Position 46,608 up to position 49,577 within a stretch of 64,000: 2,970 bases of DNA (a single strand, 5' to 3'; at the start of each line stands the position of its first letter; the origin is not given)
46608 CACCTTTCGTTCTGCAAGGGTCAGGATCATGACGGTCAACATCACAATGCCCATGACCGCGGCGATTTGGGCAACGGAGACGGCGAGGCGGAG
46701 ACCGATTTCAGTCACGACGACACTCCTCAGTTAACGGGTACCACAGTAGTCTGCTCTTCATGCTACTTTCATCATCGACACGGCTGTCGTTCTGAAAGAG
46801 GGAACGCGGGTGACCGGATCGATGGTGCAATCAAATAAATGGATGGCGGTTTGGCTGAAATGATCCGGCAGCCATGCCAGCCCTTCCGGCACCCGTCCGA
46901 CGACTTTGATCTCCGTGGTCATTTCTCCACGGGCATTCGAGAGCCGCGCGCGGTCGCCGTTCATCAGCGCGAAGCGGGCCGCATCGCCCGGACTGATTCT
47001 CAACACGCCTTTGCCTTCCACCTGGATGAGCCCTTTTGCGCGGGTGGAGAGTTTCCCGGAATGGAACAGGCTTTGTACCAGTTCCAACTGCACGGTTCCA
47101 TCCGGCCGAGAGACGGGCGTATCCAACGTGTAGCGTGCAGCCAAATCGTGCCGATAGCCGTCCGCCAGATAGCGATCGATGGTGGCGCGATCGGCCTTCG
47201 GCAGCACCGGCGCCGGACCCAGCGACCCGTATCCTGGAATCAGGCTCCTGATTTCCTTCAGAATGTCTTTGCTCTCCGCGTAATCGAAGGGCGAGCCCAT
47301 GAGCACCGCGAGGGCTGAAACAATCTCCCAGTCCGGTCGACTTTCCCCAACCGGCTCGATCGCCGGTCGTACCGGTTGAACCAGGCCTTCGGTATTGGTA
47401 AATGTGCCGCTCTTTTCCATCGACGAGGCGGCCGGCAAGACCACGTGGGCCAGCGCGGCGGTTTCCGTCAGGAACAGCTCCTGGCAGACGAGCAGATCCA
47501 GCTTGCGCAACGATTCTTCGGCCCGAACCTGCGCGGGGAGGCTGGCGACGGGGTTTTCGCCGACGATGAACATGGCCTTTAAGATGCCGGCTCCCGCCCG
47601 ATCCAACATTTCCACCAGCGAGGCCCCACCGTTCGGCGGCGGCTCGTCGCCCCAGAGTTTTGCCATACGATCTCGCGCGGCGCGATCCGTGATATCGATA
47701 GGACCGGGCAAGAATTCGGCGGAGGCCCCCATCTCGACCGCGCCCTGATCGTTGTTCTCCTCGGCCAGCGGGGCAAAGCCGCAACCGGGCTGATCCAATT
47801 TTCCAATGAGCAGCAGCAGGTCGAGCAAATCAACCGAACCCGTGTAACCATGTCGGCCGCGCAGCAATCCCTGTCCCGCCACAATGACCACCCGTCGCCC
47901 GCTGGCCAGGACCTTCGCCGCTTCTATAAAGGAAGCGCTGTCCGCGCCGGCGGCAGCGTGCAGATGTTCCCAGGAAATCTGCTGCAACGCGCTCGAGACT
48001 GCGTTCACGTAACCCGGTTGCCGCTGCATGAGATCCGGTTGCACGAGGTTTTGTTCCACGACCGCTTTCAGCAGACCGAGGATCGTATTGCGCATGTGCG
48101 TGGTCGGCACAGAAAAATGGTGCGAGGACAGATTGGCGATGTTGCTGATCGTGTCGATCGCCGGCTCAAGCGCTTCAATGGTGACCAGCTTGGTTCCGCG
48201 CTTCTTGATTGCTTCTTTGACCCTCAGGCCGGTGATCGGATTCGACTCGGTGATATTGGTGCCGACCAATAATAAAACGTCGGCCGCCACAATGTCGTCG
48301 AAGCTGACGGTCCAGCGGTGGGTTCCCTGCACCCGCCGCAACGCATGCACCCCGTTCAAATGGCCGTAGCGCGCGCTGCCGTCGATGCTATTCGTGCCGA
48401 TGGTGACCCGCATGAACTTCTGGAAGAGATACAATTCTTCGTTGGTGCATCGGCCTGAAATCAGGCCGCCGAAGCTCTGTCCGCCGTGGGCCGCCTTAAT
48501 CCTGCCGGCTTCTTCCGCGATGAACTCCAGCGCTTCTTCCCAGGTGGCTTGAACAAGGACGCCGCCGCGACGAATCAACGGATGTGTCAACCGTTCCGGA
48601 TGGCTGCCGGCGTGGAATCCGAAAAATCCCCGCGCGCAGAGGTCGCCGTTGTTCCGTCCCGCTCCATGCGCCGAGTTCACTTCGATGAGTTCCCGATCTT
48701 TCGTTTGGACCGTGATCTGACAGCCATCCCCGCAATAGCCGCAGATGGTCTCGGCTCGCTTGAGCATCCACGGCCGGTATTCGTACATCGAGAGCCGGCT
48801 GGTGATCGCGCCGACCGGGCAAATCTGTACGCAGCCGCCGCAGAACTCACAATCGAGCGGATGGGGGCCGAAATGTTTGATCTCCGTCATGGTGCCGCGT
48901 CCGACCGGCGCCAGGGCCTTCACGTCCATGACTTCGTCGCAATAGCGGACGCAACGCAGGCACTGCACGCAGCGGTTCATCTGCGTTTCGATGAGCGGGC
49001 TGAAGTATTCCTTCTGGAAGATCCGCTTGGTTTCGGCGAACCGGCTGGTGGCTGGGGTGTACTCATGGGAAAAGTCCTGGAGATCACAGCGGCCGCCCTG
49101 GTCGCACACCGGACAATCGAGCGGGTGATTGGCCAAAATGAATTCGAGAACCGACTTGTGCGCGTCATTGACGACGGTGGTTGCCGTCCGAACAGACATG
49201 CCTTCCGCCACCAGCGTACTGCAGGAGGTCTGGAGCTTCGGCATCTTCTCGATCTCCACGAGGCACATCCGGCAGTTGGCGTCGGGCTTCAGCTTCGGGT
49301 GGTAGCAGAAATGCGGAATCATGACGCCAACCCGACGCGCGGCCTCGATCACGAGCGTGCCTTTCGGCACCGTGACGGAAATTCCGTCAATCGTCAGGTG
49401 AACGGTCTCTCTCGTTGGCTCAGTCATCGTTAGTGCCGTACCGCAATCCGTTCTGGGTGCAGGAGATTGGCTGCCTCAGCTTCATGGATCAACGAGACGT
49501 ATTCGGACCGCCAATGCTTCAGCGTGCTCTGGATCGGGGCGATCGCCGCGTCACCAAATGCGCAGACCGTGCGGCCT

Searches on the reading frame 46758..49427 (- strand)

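Call 85: search_protein_families(library=pfam, proteins=[window:46758-49427:-], max_evalue=0.00001)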
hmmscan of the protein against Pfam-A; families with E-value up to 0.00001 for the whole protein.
window:46758-49427:- (889 aa): 7 families
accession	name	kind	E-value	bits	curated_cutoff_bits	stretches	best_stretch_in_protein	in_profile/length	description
PF00384.28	Molybdopterin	-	3.3e-57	194.6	24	1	279-707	1-351/353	Molybdopterin oxidoreductase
PF13510.11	Fer2_4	-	3.4e-21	75.5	22.8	1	7-83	2-81/82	2Fe-2S iron-sulfur cluster binding domain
PF22117.2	Fer4_Nqo3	-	3.9e-19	69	27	1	144-209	2-67/67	NADH-quinone oxidoreductase subunit 3, ferredoxin-like domain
PF10588.14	NADH-G_4Fe-4S_3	-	1.5e-15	56.9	27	1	91-126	2-37/40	NADH-ubiquinone oxidoreductase-G iron-sulfur binding region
PF01568.27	Molydop_binding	-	4.5e-12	46.4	26.8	1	788-881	12-109/110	Molydopterin dinucleotide binding domain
PF04879.21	Molybdop_Fe4S4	-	4.8e-10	39.7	22.7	1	223-270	2-49/55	Molybdopterin oxidoreductase Fe4S4 domain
PF12838.12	Fer4_7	-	3.8e-06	27.7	27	1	152-207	1-52/52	4Fe-4S dicluster domain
